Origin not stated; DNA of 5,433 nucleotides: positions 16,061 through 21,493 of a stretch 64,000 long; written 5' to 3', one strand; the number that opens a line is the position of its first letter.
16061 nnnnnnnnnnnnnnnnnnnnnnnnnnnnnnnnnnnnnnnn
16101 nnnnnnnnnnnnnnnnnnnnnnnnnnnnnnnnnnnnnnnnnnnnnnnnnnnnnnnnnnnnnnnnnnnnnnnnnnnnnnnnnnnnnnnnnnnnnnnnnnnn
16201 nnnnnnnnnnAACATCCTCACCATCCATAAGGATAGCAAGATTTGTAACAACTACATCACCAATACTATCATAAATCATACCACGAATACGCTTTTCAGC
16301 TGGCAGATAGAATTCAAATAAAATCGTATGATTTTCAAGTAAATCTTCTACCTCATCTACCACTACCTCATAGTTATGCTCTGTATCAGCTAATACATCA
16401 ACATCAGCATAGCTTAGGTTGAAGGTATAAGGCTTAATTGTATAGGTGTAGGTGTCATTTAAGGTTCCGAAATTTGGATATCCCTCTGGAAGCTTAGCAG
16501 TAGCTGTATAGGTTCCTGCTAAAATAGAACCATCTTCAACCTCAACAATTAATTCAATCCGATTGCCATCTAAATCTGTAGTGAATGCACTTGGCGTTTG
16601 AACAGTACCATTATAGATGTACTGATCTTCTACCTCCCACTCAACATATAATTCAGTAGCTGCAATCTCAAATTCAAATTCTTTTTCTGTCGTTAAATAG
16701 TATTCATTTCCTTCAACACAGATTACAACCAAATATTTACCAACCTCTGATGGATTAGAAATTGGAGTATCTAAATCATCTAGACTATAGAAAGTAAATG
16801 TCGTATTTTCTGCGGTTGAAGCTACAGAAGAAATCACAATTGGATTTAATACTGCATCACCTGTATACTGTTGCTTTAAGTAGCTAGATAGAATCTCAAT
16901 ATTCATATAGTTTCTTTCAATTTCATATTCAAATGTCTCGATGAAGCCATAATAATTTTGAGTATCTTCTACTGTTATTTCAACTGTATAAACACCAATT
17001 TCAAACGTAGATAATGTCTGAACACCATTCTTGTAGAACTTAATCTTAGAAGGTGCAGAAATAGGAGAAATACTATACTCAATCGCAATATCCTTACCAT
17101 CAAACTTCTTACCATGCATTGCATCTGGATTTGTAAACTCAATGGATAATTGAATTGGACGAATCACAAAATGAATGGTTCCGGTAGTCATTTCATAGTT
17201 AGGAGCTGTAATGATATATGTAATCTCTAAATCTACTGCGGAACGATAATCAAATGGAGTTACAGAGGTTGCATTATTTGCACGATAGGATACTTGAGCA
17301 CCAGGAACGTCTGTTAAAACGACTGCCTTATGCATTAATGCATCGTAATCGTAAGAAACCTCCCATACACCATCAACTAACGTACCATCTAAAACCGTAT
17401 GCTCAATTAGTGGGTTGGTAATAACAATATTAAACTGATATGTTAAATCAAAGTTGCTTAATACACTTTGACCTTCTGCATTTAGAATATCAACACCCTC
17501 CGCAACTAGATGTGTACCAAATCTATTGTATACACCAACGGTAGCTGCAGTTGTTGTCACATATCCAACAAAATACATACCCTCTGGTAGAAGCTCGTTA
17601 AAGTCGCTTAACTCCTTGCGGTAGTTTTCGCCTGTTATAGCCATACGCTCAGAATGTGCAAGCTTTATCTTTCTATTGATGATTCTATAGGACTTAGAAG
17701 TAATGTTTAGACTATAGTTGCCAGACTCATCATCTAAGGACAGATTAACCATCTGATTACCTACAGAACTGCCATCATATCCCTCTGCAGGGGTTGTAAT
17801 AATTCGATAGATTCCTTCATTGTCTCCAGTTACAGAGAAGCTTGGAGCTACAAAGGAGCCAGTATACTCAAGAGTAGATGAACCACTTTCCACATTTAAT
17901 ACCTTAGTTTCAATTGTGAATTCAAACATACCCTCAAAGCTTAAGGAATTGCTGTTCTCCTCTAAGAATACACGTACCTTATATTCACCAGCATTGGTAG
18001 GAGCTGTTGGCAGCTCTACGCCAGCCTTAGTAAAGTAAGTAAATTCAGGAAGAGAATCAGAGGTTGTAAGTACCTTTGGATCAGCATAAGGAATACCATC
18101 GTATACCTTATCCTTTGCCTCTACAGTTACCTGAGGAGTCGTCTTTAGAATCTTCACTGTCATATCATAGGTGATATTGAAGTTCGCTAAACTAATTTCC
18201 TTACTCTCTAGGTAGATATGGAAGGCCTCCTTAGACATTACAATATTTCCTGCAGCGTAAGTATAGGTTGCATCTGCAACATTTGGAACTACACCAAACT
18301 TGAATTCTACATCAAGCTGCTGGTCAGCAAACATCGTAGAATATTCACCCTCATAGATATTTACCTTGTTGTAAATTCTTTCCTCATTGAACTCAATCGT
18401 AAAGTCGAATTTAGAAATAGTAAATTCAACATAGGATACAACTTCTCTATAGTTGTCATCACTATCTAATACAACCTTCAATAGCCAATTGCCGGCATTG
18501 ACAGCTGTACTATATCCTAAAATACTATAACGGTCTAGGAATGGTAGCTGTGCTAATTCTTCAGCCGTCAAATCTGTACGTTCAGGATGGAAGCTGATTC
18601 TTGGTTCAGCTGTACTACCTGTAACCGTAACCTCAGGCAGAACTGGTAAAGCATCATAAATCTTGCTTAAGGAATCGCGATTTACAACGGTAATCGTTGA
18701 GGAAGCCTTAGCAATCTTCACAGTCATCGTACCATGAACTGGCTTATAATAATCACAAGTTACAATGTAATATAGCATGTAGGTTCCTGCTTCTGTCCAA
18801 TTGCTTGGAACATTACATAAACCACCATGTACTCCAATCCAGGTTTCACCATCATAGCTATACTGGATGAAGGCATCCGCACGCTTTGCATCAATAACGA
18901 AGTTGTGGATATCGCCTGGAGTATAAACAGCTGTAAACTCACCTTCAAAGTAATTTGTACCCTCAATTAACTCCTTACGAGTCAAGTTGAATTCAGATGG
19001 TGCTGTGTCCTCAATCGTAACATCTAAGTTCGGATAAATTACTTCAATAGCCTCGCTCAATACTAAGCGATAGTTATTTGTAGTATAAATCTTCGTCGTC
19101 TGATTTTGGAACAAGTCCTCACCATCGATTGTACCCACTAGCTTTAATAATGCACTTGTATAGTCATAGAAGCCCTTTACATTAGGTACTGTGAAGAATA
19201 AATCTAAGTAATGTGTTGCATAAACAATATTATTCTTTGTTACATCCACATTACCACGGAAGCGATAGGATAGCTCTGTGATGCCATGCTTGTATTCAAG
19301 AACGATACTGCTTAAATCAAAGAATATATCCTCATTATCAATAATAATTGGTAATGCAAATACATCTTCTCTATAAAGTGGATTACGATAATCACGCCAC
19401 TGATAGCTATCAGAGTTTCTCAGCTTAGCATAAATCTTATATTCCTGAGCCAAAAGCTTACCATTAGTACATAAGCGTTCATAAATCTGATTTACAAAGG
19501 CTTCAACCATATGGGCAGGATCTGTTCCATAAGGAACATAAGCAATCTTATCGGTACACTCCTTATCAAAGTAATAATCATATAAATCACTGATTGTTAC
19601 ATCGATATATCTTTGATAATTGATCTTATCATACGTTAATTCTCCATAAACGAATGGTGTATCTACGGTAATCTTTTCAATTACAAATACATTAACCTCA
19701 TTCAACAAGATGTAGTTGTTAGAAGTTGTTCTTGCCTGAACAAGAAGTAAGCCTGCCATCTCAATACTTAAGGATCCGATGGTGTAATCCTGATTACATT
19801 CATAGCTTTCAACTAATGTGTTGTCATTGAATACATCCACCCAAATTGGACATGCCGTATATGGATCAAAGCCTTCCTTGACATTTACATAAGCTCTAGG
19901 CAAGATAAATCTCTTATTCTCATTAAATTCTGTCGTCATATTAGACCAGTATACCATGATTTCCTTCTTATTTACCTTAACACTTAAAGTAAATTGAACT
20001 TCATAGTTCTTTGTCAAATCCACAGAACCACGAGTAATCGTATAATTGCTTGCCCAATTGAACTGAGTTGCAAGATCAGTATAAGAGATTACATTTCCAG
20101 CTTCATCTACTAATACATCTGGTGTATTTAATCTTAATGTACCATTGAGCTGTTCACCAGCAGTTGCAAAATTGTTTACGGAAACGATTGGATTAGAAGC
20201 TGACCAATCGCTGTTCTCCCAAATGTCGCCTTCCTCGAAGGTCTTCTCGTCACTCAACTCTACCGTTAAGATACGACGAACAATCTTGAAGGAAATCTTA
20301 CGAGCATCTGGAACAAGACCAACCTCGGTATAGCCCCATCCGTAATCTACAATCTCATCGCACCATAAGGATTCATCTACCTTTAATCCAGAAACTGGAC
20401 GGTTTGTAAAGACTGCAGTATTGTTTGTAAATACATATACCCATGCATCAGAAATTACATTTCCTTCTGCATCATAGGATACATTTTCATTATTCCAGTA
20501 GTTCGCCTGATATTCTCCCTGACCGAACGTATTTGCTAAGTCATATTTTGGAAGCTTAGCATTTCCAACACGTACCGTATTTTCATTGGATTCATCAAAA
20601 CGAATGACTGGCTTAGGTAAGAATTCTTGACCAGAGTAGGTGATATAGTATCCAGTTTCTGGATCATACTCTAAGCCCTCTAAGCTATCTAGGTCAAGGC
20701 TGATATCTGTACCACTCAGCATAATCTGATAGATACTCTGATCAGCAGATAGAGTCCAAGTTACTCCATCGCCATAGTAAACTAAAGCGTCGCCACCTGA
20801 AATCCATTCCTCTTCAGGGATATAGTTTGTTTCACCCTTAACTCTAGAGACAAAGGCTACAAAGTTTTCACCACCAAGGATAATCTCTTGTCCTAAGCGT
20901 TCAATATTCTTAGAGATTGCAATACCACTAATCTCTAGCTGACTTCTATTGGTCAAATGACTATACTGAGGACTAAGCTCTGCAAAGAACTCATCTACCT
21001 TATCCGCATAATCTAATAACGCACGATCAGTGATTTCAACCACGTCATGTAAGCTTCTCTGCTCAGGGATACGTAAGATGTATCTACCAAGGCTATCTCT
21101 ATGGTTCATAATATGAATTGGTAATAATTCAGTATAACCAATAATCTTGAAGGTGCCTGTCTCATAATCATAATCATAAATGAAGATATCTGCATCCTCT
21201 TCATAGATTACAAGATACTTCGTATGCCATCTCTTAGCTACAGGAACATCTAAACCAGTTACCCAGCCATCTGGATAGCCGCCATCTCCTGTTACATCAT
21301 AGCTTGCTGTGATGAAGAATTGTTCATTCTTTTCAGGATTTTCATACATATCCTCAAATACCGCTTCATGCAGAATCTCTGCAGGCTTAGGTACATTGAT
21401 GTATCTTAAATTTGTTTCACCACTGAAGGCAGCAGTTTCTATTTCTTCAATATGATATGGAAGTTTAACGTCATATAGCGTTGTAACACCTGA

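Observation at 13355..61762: Single uninterrupted 48.4-kb ORF encoding a protein of about 16,100 aa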

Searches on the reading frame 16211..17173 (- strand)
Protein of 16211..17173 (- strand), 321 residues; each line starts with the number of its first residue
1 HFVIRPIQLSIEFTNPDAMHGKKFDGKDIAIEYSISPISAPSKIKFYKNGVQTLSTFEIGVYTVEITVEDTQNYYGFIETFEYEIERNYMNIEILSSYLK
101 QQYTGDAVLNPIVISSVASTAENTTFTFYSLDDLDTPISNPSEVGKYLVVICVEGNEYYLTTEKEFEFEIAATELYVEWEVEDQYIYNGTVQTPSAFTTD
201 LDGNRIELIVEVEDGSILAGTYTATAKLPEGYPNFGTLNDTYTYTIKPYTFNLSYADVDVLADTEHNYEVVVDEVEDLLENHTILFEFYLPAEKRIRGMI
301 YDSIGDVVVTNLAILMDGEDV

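Call 31: search_protein_families(library=pfam, proteins=[window:16211-17173:-], max_evalue=5)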
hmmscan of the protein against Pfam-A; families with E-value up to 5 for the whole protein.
window:16211-17173:- (321 aa): 2 families
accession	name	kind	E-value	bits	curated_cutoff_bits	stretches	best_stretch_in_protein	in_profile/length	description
PF09907.15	HigB_toxin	-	0.074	13.8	27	1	127-170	16-59/74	HigB_toxin, RelE-like toxic component of a toxin-antitoxin system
PF17957.7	Big_7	-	0.55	11.4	24.1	1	20-70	10-60/70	Bacterial Ig domain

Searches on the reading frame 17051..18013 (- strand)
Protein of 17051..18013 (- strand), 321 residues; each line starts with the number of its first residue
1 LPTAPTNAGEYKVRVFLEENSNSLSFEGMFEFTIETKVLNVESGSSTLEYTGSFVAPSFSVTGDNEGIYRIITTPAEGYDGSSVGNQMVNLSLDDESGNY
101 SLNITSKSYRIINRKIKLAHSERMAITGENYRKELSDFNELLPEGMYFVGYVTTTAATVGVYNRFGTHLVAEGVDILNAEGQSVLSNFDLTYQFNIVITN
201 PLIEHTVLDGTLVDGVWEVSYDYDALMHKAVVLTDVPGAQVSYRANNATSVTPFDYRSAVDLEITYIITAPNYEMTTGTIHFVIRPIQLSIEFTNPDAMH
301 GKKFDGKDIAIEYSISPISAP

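Call 31: search_protein_families(library=pfam, proteins=[window:17051-18013:-], max_evalue=5)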
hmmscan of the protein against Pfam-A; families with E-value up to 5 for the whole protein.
window:17051-18013:- (321 aa): 4 families
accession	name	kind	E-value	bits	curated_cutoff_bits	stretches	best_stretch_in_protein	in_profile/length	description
PF13298.12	LigD_N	-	0.023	15.3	31.1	1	104-155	18-69/107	DNA Ligase D 3'-phosphoesterase domain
PF18887.5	MBG_3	-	0.049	14.2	25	1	3-21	39-57/72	MBG domain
PF08308.17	PEGA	-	0.13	12.7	20.8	1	80-127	18-64/71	PEGA domain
PF24893.1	DUF7743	-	0.22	11.6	27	1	202-250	46-97/120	Domain of unknown function (DUF7743)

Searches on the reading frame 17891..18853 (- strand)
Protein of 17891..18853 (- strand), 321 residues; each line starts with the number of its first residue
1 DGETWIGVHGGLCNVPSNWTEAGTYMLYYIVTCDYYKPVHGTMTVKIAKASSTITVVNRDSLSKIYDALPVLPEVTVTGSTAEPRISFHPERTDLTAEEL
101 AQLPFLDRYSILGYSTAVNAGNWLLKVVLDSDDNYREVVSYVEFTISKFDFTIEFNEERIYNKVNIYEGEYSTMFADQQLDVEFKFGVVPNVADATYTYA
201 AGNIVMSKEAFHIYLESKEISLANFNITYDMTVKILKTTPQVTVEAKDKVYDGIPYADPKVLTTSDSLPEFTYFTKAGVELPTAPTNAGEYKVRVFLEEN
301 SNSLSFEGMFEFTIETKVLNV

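Call 31: search_protein_families(library=pfam, proteins=[window:17891-18853:-], max_evalue=5)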
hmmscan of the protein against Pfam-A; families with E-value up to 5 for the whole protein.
window:17891-18853:- (321 aa): 3 families
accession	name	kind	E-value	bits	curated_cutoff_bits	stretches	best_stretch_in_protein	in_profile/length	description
PF18887.5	MBG_3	-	0.0064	17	25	1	241-300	2-56/72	MBG domain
PF23265.1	Ig-like_KY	-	0.038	14.6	27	1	275-317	77-119/129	KY-like, immunoglobulin-like domain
PF17883.6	MBG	-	0.07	14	23.3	1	241-294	4-65/97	MBG domain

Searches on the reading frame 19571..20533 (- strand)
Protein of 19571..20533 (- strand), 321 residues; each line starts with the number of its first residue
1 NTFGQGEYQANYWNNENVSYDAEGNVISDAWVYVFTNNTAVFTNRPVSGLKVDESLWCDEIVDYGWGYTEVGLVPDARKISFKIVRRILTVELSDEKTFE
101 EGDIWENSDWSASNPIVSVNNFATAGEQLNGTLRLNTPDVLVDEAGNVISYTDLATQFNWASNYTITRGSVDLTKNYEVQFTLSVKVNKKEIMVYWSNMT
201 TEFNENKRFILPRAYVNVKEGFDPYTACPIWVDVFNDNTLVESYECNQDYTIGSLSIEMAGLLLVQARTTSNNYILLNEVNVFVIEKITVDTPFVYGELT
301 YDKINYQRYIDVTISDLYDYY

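Call 31: search_protein_families(library=pfam, proteins=[window:19571-20533:-], max_evalue=5)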
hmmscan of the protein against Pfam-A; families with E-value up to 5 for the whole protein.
window:19571-20533:- (321 aa): 0 families

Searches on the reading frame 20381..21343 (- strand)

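Call 31: search_protein_families(library=pfam, proteins=[window:20381-21343:-], max_evalue=5)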
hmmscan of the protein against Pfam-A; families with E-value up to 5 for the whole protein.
window:20381-21343:- (321 aa): 1 family
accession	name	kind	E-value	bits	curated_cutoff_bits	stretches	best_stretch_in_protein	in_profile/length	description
PF07886.16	BA14K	-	1.5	9.3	26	1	226-240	12-26/30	BA14K-like protein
